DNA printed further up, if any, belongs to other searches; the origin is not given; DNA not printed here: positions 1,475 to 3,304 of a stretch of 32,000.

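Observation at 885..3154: Two-gene kinase-ligase plus metallophosphoesterase cassette: a rearranged, Hen1-less RNA heal-and-seal system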

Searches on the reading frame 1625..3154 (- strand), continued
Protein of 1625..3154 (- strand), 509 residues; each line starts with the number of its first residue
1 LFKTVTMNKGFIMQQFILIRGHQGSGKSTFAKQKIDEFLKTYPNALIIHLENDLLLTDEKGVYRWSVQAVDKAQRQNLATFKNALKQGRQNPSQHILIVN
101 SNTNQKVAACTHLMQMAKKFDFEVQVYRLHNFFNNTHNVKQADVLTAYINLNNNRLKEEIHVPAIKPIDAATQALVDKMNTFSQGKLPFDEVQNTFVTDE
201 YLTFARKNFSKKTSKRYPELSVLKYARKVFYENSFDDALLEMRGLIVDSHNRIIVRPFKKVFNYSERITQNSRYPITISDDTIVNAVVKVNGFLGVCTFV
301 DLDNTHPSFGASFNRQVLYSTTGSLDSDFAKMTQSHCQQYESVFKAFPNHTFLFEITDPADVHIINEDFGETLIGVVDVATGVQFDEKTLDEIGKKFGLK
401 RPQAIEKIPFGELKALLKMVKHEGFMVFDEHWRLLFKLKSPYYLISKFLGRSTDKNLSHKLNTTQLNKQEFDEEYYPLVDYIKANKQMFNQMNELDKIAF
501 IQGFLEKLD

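Call 24: find_related_loci(query=A1, collection=genome_contigs, flank=6000)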
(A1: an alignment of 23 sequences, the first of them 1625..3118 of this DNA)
Query A1 (497 aa) in genome_contigs; peptide patterns used: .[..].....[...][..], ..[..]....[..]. (x = any residue, [..] = any of these).
600 stretches matched a pattern (row limit reached: there are more); 2 encode a relative of the query (tblastn E <= 1e-3); 2 distinct loci.
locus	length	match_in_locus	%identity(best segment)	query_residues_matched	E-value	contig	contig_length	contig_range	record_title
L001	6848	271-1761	47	1-496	3e-146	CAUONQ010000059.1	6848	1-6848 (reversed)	MAG TPA_asm: uncultured Campylobacter sp. isolate SRR11085302_bin.1_MetaWRAP_v1.3_MAG genome assembly, contig: ERZ142072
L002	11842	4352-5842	47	1-496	2e-145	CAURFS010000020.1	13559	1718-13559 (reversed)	MAG TPA_asm: uncultured Campylobacter sp. isolate ERR9969004_bin.15_MetaWRAP_v1.3_MAG genome assembly, contig: ERZ216159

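Call 25: find_encoding_contigs(protein=P0003, flank=6000, max_places=3)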
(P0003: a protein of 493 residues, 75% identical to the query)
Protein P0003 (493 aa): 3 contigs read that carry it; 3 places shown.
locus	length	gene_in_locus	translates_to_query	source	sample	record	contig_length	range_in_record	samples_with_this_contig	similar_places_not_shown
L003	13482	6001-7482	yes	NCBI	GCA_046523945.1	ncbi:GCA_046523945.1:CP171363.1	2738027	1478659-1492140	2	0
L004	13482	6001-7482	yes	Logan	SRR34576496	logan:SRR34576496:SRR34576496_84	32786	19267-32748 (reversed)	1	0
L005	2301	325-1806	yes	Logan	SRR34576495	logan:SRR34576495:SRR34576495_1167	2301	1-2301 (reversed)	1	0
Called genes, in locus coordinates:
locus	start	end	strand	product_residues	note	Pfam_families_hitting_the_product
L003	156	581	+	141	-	PF01250:Ribosomal_S6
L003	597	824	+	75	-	PF01084:Ribosomal_S18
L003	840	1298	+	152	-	PF01281:Ribosomal_L9_N, PF03948:Ribosomal_L9_C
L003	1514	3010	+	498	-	PF00772:DnaB, PF13481:AAA_25, PF03796:DnaB_C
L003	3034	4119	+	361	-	PF01168:Ala_racemase_N, PF00842:Ala_racemase_C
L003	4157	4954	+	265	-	PF03883:H2O2_YaaD, PF21818:DUF6884 (weak)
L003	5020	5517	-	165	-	PF00903:Glyoxalase, PF13669:Glyoxalase_4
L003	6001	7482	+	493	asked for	PF09511:RNA_lig_T4_1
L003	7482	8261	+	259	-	-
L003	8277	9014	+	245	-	-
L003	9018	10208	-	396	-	PF07759:DUF1615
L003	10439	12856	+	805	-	PF13328:HD_4, PF04607:RelA_SpoT, PF02824:TGS, PF19296:RelA_AH, PF28438:RelA_RIS, PF01842:ACT, PF13291:ACT_4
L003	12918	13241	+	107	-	PF17761:DUF1016_N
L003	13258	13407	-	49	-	-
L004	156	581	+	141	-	PF01250:Ribosomal_S6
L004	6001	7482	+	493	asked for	PF09511:RNA_lig_T4_1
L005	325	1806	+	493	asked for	PF09511:RNA_lig_T4_1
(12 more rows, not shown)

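Call 26: find_encoding_contigs(protein=P0028, flank=6000, max_places=3)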
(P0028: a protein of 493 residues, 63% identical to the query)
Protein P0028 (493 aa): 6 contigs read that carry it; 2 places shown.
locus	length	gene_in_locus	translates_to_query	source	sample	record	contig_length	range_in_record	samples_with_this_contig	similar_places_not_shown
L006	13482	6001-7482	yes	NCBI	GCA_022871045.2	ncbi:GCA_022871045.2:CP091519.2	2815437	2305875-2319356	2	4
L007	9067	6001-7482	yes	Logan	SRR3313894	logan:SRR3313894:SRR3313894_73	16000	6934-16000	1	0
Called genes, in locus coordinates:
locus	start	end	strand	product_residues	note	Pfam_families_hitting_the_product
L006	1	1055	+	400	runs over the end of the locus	PF13505:OMP_b-brl, PF01389:OmpA_membrane (weak)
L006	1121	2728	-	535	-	PF06956:RtcR, PF00158:Sigma54_activat, PF01078:Mg_chelatase (faint), PF13191:AAA_16 (faint), PF14532:Sigma54_activ_2, PF00004:AAA (weak), PF07728:AAA_5 (weak), PF25601:AAA_lid_14 (weak)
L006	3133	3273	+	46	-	-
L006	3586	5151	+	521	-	PF05731:TROVE (faint), PF25045:vWA_Ro60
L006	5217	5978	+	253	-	-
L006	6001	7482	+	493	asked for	PF09511:RNA_lig_T4_1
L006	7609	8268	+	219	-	-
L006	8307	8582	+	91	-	PF00111:Fer2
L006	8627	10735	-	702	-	PF11741:AMIN, PF07660:STN (weak), PF03958:Secretin_N, PF00263:Secretin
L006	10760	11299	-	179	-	PF04351:PilP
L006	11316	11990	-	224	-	PF10741:T2SSM_b (faint), PF04350:PilO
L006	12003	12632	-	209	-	PF05137:PilN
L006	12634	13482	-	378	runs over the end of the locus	PF11104:PilM_2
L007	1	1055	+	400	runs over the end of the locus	PF13505:OMP_b-brl, PF01389:OmpA_membrane (weak)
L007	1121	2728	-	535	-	PF06956:RtcR, PF00158:Sigma54_activat, PF01078:Mg_chelatase (faint), PF13191:AAA_16 (faint), PF14532:Sigma54_activ_2, PF00004:AAA (weak), PF07728:AAA_5 (weak), PF25601:AAA_lid_14 (weak)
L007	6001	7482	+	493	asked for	PF09511:RNA_lig_T4_1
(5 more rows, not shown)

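Call 27: find_encoding_contigs(protein=P0056, flank=6000, max_places=3)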
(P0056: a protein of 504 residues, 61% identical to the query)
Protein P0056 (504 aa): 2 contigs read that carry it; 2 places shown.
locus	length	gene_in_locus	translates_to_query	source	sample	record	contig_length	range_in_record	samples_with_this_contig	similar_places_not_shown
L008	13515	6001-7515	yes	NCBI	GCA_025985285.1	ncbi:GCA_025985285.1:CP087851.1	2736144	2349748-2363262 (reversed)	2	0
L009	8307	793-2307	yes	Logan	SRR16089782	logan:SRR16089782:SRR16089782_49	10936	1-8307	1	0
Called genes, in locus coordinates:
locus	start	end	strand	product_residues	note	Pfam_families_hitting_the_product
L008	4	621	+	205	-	-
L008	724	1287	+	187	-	-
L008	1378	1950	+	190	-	-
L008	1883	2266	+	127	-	-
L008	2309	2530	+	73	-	-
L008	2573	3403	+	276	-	-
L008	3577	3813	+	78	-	PF17210:SdrD_B (weak), PF22904:NOMO1-like_2nd (weak), PF13620:CarboxypepD_reg (weak)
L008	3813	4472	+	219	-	-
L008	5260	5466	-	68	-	-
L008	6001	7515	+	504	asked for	PF09511:RNA_lig_T4_1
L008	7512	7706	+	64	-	-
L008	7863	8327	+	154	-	-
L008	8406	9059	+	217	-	-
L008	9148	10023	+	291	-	-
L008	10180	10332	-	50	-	-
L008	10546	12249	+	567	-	PF00501:AMP-binding, PF13193:AMP-binding_C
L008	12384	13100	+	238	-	PF01138:RNase_PH, PF03725:RNase_PH_C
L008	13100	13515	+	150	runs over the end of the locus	-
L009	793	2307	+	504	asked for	PF09511:RNA_lig_T4_1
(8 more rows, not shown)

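Call 30: predict_structure(alignment_id=A1)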
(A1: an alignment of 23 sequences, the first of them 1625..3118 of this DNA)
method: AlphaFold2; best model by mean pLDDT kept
length: 497 residues; sequences in the alignment: 23
mean_pLDDT: 89.9   pTM: 0.75
mean pLDDT of the five models: 89.9, 89.8, 89.5, 88.9, 86.6
residues with pLDDT >= 90: 317; 70-90: 164; 50-70: 12; < 50: 4
segments of 3 or more residues with pLDDT < 50: 452-455
pLDDT, mean of each block of 10 residues (from residue 1): 96 92 97 95 83 80 94 95 96 87 95 95 80 86 89 91 86 85 93 88 95 87 90 95 93 88 93 94 97 95 96 92 97 98 88 83 96 94 96 96 91 94 92 84 78 53 84 90 84 80
secondary structure, 60 per line:
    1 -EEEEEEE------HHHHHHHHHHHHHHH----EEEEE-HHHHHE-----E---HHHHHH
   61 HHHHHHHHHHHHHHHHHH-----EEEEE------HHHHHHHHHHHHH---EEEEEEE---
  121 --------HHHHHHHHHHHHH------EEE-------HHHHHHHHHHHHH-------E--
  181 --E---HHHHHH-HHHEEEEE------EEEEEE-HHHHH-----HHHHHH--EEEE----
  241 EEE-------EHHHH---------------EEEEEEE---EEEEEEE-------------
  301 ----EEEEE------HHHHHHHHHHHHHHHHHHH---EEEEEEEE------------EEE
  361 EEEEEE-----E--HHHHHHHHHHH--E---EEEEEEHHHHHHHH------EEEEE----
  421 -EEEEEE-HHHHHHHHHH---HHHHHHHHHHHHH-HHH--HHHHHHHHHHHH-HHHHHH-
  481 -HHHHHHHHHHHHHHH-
elements in order: E2-8 H15-29 E34-38 H40-44 H55-78 E84-88 H95-107 E111-117 H129-141 E148-150 H158-170 H187-192 E197-201 E208-213 H215-219 H225-230 E233-236 E241-243 H252-255 E271-277 E281-287 E305-309 H316-334 E338-345 E358-366 H375-385 E392-397 H398-405 E412-416 E422-427 H429-438 H442-454 H461-472 H474-479 H482-496

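Call 33: fold_search(model_id=the predicted structure, library=pdb)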
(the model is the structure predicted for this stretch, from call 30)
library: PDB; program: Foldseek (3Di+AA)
matches with E <= 10: 1295; with E <= 0.001: 120
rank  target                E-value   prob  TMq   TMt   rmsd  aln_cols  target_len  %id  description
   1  9do4                  8.5e-12  1.00  0.38  0.50  11.1       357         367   17  Structure of T4 RNA Ligase 1 bound to ATP and Mg (released 2024-10-02)
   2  5tt6                  2.1e-11  1.00  0.39  0.51   9.0       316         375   18  T4 RNA Ligase 1 (K99M) (released 2017-03-08)
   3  2c5u_A                4.3e-11  1.00  0.39  0.50   9.2       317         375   18  T4 RNA Ligase (Rnl1) Crystal Structure (released 2005-11-04)
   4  9qw7_B                1.8e-09  1.00  0.43  0.54   8.2       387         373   17  The crystal structure of the adenyly transferase domain of Candida glabrata tRNA ligase (released 2025-09-17)
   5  8ucg_A                3.9e-09  1.00  0.35  0.44  10.2       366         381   13  Thermophilic RNA Ligase from Palaeococcus pacificus K92A (released 2024-02-21)
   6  8uce_A                4.4e-09  1.00  0.35  0.44  10.2       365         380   14  Thermophilic RNA Ligase from Palaeococcus pacificus + AMP (released 2024-02-21)
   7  8uci_B                5.9e-09  1.00  0.35  0.45   9.3       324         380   14  Thermophilic RNA Ligase from Palaeococcus pacificus K238G + AMP (released 2024-02-21)
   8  8ucf                  7.9e-09  1.00  0.35  0.45   9.9       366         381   14  Thermophilic RNA Ligase from Palaeococcus pacificus K238G (released 2024-02-21)
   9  8uch                  8.4e-09  1.00  0.34  0.44  10.0       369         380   14  Thermophilic RNA Ligase from Palaeococcus pacificus K92A + ATP (released 2024-02-21)
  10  8ucg_B                1.7e-08  1.00  0.34  0.44   9.5       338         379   14  Thermophilic RNA Ligase from Palaeococcus pacificus K92A (released 2024-02-21)
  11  8uce_B                2.2e-08  1.00  0.33  0.42   9.6       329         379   15  Thermophilic RNA Ligase from Palaeococcus pacificus + AMP (released 2024-02-21)
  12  2vug_A                3.4e-08  1.00  0.37  0.48   6.8       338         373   15  The structure of an archaeal homodimeric RNA ligase (released 2008-06-03)
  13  9r3w                  4.5e-08  1.00  0.36  0.30   9.9       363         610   15  Fungal tRNA ligase Trl1-LIG-KIN (released 2025-10-08)
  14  5d1o_A                7.6e-07  1.00  0.38  0.48   8.0       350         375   13  Archaeal ATP-dependent RNA ligase - form 1 (released 2016-03-09)
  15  5d1o_B                9.1e-07  1.00  0.38  0.49   7.0       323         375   13  Archaeal ATP-dependent RNA ligase - form 1 (released 2016-03-09)
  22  1ly1                  5.5e-06  1.00  0.20  0.56   9.9       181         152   19  Structure and Mechanism of T4 Polynucleotide Kinase (released 2002-07-17)
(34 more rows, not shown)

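Call 39: find_encoding_contigs(protein=P0046, flank=6000, max_places=2)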
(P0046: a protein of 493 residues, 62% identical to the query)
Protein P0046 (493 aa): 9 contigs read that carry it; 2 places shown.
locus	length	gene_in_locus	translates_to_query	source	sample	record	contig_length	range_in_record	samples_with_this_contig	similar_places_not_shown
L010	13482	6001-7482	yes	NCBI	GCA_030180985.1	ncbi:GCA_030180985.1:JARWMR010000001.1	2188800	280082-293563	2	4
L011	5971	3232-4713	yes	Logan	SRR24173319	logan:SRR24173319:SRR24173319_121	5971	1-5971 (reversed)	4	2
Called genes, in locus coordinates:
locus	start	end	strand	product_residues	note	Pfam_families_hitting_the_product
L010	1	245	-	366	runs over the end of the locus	PF01264:Chorismate_synt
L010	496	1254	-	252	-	PF00753:Lactamase_B, PF16123:HAGH_C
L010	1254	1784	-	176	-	PF00293:NUDIX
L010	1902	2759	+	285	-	PF05661:DUF808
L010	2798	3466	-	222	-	PF13386:DsbD_2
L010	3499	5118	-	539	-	PF06956:RtcR, PF00158:Sigma54_activat, PF01078:Mg_chelatase (faint), PF14532:Sigma54_activ_2, PF00004:AAA (weak), PF07728:AAA_5 (weak), PF25601:AAA_lid_14 (weak)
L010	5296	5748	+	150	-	PF20935:DUF6847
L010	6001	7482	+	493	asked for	PF09511:RNA_lig_T4_1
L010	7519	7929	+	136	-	-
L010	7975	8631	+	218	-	-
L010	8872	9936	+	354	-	PF03741:TerC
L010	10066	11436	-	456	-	PF05525:Branch_AA_trans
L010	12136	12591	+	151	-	PF00692:dUTPase, PF22769:DCD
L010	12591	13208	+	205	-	PF01812:5-FTHF_cyc-lig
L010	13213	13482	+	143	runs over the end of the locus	PF00892:EamA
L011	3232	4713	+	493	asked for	PF09511:RNA_lig_T4_1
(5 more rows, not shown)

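Call 40: find_encoding_contigs(protein=P0091, flank=6000, max_places=2)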
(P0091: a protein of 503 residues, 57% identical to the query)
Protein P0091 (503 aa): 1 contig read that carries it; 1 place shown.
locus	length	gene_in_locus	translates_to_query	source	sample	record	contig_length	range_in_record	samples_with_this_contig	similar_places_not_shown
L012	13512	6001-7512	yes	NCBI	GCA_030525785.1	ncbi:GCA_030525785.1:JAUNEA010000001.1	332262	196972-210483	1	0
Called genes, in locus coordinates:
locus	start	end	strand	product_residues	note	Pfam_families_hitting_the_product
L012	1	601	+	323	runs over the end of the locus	PF00551:Formyl_trans_N, PF02911:Formyl_trans_C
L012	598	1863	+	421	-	PF01029:NusB, PF01189:Methyltr_RsmB-F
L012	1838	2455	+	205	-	PF14334:DUF4390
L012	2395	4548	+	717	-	PF00672:HAMP, PF00512:HisKA, PF02518:HATPase_c, PF14501:HATPase_c_5 (weak)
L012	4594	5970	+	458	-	PF00072:Response_reg, PF01078:Mg_chelatase (faint), PF00158:Sigma54_activat, PF14532:Sigma54_activ_2, PF25601:AAA_lid_14, PF02954:HTH_8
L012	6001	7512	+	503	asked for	PF13671:AAA_33 (weak)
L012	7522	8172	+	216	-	-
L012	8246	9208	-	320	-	PF03547:Mem_trans (weak), PF13593:SBF_like, PF01758:SBF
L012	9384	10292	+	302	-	PF01545:Cation_efflux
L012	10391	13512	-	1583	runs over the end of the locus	PF21075:GDH_ACT1, PF21073:GDH_HM1, PF21076:GDH_ACT2, PF21077:GDH_ACT3, PF21078:GDH_HM3, PF05088:Bac_GDH_CD, PF21074:GDH_C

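Call 46: find_encoding_contigs(protein=P0097, flank=6000, max_places=2)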
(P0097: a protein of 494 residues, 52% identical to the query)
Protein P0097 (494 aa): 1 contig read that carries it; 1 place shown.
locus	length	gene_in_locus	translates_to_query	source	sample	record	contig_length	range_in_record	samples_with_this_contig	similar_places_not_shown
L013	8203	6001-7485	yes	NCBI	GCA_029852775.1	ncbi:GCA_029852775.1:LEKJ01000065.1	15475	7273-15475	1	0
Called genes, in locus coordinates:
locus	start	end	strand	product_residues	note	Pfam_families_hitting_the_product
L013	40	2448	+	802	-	PF08479:POTRA_2 (faint), PF07244:POTRA, PF01103:Omp85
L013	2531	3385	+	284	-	-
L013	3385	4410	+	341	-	PF04613:LpxD, PF00132:Hexapep (weak), PF25084:LbH_EIF2B, PF25087:GMPPB_C (weak), PF00132:Hexapep, PF14602:Hexapep_2, PF00132:Hexapep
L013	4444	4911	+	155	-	PF22817:ApeP-like, PF07977:FabA, PF22818:ApeI-like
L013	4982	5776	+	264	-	PF00132:Hexapep (weak), PF25084:LbH_EIF2B (faint), PF25087:GMPPB_C, PF00132:Hexapep, PF13720:Acetyltransf_11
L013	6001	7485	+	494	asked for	PF09511:RNA_lig_T4_1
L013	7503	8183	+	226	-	-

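Call 47: find_encoding_contigs(protein=P0076, flank=6000, max_places=3)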
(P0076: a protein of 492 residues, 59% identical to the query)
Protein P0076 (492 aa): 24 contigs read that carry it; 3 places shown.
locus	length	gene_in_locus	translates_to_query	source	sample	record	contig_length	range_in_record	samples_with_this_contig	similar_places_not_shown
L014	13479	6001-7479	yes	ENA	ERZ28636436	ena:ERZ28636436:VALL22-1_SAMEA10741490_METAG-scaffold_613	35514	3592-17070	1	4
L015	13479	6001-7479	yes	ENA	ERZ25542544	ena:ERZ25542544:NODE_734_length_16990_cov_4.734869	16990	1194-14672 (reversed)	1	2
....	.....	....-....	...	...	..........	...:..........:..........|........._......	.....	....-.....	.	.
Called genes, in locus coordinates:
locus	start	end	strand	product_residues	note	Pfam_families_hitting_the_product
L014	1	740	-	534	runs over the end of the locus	PF06956:RtcR, PF00158:Sigma54_activat, PF01078:Mg_chelatase (faint), PF13191:AAA_16 (faint), PF14532:Sigma54_activ_2, PF00004:AAA (weak), PF07728:AAA_5 (weak), PF25601:AAA_lid_14 (weak)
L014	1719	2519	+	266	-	-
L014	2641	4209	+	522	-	PF05731:TROVE (faint), PF05762:VWA_CoxE (weak), PF25045:vWA_Ro60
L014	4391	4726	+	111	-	-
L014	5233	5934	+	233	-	PF22491:DUF6988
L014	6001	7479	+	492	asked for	PF13671:AAA_33, PF09511:RNA_lig_T4_1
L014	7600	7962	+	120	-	PF24574:Nm-ACP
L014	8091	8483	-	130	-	PF00380:Ribosomal_S9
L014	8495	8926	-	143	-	PF00572:Ribosomal_L13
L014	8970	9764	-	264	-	PF00535:Glycos_transf_2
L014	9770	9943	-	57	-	-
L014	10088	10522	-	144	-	-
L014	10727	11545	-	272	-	PF00149:Metallophos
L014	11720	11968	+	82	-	PF01370:Epimerase, PF13460:NAD_binding_10 (weak)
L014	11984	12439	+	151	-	PF01370:Epimerase (weak)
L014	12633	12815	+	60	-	-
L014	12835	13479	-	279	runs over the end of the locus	PF01370:Epimerase, PF04321:RmlD_sub_bind (weak), PF13460:NAD_binding_10 (weak)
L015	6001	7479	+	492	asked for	PF13671:AAA_33, PF09511:RNA_lig_T4_1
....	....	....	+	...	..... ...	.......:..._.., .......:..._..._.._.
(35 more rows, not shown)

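Call 50: search_protein_families(library=pfam, proteins=[L006:5217-5978:+, L003:7482-8261:+, L010:7519-7929:+, L010:5296-5748:+, L014:1719-2519:+, L014:4391-4726:+, L014:5233-5934:+, L008:7863-8327:+, L008:9148-10023:+], max_evalue=0.01)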
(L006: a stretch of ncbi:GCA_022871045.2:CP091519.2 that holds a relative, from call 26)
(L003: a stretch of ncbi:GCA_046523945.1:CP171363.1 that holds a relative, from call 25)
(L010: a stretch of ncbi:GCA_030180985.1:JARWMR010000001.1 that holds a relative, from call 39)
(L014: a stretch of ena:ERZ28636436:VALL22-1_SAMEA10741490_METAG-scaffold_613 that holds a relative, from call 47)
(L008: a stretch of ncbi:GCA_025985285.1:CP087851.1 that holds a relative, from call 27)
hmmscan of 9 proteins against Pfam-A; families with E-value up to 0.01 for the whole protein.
L006:5217-5978:+ (253 aa): 1 family
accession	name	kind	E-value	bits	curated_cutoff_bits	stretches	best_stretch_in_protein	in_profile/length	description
PF12997.12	DUF3881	-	0.005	16.6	27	0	167-244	208-283/283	Domain of unknown function, E. rectale Gene description (DUF3881)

L003:7482-8261:+ (259 aa): 0 families

L010:7519-7929:+ (136 aa): 3 families
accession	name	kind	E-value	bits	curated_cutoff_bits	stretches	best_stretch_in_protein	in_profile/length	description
PF10303.14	DUF2408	-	0.00021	22.3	25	1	48-134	27-118/130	Protein of unknown function (DUF2408)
PF19962.4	EAD9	-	0.0038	17.4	25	0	114-134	40-60/62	Effector-associated domain 9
PF17274.7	DUF5339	-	0.005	18.1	27.7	0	46-73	23-50/70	Family of unknown function (DUF5339)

L010:5296-5748:+ (150 aa): 1 family
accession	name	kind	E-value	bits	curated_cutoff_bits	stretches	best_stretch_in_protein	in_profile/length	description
PF20935.2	DUF6847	-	1.6e-51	174.4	27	1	10-150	1-141/141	Family of unknown function (DUF6847)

L014:1719-2519:+ (266 aa): 0 families

L014:4391-4726:+ (111 aa): 0 families

L014:5233-5934:+ (233 aa): 1 family
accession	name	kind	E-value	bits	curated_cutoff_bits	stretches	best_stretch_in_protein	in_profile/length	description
PF22491.1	DUF6988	-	1.4e-46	158.8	27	1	44-216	2-167/167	Family of unknown function (DUF6988)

L008:7863-8327:+ (154 aa): 0 families

L008:9148-10023:+ (291 aa): 1 family
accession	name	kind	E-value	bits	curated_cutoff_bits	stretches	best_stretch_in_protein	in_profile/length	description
PF00992.25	Troponin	-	0.0036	18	26.2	0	18-73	40-95/134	Troponin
